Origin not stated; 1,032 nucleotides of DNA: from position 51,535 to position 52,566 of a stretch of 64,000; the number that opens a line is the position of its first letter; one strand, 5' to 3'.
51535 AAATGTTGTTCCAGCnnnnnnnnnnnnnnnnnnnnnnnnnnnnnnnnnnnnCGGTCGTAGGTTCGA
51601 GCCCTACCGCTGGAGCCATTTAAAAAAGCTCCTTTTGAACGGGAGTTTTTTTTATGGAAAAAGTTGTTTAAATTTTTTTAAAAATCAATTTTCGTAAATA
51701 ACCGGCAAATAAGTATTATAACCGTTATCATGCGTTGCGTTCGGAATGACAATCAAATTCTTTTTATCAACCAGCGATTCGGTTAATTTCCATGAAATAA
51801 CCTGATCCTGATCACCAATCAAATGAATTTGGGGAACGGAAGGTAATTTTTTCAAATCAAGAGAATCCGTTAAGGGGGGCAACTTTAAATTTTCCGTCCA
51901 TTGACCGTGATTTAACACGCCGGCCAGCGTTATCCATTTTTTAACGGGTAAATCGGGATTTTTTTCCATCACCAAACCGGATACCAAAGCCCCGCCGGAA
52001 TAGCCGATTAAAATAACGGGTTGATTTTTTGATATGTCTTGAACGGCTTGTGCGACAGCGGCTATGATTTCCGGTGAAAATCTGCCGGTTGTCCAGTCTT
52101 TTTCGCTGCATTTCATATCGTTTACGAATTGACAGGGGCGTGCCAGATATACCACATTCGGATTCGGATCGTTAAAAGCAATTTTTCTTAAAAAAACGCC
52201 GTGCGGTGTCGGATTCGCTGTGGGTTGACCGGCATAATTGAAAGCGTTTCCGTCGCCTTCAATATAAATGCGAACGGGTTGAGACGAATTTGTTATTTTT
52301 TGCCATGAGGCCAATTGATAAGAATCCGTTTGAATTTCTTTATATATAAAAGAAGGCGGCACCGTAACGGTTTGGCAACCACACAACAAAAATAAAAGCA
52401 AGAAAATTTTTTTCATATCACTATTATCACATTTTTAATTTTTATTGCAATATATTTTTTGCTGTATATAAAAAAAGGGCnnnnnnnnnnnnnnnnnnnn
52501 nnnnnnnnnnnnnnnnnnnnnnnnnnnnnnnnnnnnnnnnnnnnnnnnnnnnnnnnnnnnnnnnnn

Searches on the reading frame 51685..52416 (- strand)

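Call 9: search_protein_families(library=pfam, proteins=[window:51685-52416:-], max_evalue=0.001)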
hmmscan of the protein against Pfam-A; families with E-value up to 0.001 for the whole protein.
window:51685-52416:- (243 aa): 4 families
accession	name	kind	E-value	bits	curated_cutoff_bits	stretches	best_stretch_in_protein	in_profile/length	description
PF03959.19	FSH1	-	2.7e-05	24.4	21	1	120-218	88-185/211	Serine hydrolase (FSH1)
PF00561.26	Abhydrolase_1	-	9.3e-05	22.6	25.8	0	107-177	44-113/245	alpha/beta hydrolase fold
PF12697.13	Abhydrolase_6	-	0.00019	22.6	26.3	0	117-175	57-103/217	Alpha/beta hydrolase family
PF12146.15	Hydrolase_4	-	0.00023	21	27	0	119-169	63-112/239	Serine aminopeptidase, S33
